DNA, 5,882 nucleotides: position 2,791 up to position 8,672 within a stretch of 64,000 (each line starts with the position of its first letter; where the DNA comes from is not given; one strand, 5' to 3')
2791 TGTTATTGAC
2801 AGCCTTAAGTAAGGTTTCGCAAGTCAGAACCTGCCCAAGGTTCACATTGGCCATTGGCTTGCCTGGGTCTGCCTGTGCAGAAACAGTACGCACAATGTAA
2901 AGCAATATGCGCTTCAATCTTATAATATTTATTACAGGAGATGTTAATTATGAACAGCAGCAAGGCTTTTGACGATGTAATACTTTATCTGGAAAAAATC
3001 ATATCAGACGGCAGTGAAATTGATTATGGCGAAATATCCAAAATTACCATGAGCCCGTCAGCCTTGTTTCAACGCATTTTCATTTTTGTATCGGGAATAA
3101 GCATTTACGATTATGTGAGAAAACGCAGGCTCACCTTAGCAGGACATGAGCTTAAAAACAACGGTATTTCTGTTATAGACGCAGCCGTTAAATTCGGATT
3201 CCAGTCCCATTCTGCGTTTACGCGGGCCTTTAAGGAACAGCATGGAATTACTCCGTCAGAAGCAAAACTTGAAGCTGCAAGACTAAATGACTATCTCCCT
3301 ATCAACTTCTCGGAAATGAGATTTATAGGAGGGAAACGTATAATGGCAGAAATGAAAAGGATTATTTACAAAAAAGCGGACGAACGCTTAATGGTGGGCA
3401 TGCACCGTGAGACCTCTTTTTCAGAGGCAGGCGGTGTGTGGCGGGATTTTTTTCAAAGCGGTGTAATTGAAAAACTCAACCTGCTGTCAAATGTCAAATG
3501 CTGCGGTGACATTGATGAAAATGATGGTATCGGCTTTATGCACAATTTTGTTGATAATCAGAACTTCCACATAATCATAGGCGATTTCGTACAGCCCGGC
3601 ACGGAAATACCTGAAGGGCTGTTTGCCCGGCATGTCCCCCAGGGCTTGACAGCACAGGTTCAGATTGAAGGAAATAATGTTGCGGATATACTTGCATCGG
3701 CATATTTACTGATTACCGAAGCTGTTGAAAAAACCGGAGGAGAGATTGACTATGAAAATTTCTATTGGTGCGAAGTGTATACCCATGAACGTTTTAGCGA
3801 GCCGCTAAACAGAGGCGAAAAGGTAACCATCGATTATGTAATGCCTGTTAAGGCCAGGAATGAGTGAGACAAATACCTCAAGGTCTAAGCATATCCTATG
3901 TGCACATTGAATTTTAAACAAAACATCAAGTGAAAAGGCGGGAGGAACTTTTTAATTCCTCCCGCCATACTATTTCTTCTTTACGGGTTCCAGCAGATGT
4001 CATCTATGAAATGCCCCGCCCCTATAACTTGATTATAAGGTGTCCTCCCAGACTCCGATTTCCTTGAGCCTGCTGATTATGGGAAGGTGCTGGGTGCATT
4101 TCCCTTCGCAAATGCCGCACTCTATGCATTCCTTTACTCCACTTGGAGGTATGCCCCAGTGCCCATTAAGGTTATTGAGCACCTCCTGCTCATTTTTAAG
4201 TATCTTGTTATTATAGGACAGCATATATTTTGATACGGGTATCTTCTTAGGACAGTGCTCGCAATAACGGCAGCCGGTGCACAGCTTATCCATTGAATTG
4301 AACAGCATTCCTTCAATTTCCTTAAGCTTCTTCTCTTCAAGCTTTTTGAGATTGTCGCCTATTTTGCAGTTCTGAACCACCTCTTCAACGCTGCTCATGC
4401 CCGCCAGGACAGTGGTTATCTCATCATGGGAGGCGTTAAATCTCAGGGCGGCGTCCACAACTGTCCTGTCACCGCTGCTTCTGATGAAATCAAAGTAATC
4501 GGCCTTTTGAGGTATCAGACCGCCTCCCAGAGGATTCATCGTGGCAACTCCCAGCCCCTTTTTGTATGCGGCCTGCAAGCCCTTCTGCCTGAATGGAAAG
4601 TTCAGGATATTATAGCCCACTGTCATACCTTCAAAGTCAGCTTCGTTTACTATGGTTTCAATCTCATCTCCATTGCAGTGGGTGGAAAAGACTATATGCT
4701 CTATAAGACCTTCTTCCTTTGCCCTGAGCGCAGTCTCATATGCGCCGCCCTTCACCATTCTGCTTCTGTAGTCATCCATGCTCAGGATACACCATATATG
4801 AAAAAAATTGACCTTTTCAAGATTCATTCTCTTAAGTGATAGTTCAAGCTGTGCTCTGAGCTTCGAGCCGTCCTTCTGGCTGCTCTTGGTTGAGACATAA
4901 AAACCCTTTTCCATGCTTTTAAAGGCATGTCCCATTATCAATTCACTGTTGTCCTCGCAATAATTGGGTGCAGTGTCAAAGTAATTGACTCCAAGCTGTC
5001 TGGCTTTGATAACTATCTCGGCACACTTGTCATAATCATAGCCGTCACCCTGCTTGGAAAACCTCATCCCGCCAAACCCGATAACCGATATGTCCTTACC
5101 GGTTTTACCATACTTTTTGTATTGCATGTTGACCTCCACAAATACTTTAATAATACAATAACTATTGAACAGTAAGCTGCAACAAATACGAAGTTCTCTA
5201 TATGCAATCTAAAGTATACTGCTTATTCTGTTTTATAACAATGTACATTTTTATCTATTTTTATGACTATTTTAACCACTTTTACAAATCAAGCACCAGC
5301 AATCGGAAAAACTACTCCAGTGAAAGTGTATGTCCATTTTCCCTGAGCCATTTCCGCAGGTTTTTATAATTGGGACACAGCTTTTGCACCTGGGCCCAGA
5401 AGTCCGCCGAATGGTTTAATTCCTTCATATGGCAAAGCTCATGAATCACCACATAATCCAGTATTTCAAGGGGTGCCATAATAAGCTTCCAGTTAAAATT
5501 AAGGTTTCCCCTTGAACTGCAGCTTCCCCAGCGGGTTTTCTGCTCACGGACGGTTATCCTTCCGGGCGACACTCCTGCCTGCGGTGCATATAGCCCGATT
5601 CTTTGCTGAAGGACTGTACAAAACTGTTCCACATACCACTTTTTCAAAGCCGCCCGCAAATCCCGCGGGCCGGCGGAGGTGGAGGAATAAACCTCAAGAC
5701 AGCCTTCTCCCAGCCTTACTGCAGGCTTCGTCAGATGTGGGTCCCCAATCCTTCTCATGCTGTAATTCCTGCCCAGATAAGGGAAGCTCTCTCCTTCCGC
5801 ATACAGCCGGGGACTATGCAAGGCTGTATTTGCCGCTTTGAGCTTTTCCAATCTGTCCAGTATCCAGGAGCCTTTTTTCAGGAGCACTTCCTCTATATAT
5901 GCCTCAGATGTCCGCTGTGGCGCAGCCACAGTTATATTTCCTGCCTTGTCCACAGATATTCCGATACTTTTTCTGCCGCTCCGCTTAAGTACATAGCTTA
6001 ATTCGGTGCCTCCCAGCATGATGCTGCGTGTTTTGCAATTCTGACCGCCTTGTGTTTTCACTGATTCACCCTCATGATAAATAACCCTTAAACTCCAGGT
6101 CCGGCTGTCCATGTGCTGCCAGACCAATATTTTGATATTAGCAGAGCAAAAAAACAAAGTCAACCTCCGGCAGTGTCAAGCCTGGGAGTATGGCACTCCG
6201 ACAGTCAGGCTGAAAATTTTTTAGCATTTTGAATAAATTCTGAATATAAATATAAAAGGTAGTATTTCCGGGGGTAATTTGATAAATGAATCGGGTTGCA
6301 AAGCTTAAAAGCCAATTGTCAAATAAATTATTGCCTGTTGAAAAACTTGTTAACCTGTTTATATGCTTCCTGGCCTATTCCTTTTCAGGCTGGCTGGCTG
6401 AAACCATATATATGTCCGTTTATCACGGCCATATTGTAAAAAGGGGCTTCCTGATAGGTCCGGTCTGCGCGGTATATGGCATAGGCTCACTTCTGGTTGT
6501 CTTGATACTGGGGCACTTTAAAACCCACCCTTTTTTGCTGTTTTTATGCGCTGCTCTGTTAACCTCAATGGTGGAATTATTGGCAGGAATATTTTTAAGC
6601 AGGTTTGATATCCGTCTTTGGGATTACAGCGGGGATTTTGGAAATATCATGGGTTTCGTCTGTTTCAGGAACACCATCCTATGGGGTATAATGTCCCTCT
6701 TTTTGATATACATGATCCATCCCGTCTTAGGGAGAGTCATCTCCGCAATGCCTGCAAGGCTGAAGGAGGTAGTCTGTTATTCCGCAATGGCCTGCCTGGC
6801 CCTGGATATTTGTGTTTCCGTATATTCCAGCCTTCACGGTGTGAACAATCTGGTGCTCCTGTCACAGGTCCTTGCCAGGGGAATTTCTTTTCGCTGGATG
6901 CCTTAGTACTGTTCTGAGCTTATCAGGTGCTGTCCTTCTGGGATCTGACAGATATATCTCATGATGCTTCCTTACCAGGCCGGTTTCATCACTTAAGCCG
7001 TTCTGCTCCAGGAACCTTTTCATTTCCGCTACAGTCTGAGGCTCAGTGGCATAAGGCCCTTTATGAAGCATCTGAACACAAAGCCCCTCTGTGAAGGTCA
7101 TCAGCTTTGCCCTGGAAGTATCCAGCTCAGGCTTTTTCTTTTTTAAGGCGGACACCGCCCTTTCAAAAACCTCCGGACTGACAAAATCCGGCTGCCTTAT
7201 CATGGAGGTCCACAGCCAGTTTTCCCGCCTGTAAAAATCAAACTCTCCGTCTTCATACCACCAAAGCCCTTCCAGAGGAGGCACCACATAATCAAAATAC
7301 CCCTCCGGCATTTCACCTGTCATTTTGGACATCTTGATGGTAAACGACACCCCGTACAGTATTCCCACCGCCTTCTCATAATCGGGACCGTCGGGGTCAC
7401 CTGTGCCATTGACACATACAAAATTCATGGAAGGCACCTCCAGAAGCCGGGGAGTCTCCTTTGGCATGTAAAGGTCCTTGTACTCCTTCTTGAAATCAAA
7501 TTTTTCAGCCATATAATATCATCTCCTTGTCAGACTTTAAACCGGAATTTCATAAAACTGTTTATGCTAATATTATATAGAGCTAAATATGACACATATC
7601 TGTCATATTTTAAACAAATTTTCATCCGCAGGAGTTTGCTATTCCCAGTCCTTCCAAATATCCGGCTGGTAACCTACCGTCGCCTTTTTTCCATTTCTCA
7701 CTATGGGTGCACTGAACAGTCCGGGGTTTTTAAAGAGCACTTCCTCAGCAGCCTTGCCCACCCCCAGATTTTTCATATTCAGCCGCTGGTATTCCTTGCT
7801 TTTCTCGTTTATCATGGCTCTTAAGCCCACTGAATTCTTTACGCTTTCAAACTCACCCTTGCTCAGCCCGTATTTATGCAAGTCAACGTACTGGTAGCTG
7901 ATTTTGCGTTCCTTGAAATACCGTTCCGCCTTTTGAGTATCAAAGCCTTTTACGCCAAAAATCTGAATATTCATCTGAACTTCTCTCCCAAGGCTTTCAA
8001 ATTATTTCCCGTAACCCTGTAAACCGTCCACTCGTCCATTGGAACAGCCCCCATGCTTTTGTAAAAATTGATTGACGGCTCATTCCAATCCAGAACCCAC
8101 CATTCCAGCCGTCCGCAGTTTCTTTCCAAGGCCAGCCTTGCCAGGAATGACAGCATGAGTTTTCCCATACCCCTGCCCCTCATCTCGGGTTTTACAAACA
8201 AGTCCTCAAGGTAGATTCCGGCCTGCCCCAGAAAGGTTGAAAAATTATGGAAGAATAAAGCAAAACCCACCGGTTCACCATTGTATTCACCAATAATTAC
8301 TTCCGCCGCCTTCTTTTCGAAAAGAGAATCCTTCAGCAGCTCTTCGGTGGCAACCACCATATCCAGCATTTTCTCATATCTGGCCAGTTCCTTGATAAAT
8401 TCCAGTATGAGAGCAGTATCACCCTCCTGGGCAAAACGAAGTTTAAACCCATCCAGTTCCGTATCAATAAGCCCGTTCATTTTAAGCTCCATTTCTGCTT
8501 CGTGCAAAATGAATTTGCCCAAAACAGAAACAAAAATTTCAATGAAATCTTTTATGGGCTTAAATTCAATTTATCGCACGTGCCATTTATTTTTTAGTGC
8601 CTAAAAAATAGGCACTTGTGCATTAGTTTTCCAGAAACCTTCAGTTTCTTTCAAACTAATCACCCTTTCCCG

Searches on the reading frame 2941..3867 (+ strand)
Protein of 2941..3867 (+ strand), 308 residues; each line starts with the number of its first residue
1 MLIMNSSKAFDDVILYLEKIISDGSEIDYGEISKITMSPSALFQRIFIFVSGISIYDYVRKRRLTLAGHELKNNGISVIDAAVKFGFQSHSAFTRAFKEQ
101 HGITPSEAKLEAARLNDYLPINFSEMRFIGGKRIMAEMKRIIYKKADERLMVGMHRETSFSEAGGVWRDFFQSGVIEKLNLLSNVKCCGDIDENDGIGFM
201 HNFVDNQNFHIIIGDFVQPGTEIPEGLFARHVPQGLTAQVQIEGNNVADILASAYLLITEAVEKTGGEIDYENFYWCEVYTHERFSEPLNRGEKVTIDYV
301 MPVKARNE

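Call 33: search_protein_families(library=pfam, proteins=[window:2941-3867:+], max_evalue=0.001)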
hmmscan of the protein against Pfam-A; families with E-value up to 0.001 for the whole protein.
window:2941-3867:+ (308 aa): 4 families
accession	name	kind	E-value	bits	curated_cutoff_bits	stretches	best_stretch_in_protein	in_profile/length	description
PF12833.13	HTH_18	-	6.2e-16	58.9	33.6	1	37-107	7-76/80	Helix-turn-helix domain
PF14526.11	Cass2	-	1.3e-07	32.4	27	1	146-303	5-150/150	Integron-associated effector binding protein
PF00165.29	HTH_AraC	-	5.3e-05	23.7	26.6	1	74-107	7-39/42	Bacterial regulatory helix-turn-helix proteins, AraC family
PF06445.20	GyrI-like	-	0.0004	21.1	26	1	145-262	7-118/155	GyrI-like small molecule binding domain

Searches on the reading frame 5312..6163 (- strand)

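Call 33: search_protein_families(library=pfam, proteins=[window:5312-6163:-], max_evalue=0.001)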
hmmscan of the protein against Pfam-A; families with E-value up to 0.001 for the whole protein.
window:5312-6163:- (283 aa): 2 families
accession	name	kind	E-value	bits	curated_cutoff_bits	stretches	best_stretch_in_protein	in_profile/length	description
PF01863.23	YgjP-like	-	6.4e-63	212.9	26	1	65-275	1-206/207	YgjP-like, metallopeptidase domain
PF08325.16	WLM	-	0.00022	21.8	26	1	236-271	84-119/190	WLM domain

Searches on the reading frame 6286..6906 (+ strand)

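Call 33: search_protein_families(library=pfam, proteins=[window:6286-6906:+], max_evalue=0.001)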
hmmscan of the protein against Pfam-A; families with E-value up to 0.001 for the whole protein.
window:6286-6906:+ (206 aa): 1 family
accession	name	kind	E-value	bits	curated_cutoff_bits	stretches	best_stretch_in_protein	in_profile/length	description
PF06541.16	ABC_trans_CmpB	-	2.1e-40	138.8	25.9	1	27-179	2-151/151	Putative ABC-transporter type IV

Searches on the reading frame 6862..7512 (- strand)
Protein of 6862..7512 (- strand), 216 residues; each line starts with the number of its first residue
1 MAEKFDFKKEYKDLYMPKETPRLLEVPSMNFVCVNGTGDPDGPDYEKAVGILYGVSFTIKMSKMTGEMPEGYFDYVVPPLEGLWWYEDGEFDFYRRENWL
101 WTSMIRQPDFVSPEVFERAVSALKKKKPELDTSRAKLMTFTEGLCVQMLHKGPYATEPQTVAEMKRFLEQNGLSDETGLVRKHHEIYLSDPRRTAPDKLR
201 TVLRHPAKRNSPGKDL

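Call 33: search_protein_families(library=pfam, proteins=[window:6862-7512:-], max_evalue=0.001)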
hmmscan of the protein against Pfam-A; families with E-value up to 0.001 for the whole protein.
window:6862-7512:- (216 aa): 1 family
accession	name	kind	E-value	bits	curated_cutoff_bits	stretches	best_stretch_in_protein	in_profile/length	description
PF06445.20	GyrI-like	-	1.7e-16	61.3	26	1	20-202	2-149/155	GyrI-like small molecule binding domain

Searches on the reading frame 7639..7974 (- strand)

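Call 33: search_protein_families(library=pfam, proteins=[window:7639-7974:-], max_evalue=0.001)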
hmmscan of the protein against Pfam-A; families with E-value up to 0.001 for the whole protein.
window:7639-7974:- (111 aa): 1 family
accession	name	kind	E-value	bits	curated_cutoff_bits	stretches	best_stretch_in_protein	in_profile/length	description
PF03960.21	ArsC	-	3.3e-09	37.4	24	1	34-108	14-77/79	ArsC family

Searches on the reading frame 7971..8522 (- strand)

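Call 33: search_protein_families(library=pfam, proteins=[window:7971-8522:-], max_evalue=0.001)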
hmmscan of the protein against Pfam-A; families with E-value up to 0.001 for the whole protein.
window:7971-8522:- (183 aa): 4 families
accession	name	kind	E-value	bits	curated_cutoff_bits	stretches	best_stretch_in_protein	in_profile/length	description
PF00583.31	Acetyltransf_1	-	1.7e-19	70.6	20.7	1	65-158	26-115/116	Acetyltransferase (GNAT) family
PF13508.13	Acetyltransf_7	-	6.9e-12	46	27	1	73-158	3-81/84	Acetyltransferase (GNAT) domain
PF13673.13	Acetyltransf_10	-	8.7e-06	26.2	23.6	1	63-161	22-109/128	Acetyltransferase (GNAT) domain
PF08445.16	FR47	-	7.2e-05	23.1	22.1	1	104-159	23-77/86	FR47-like protein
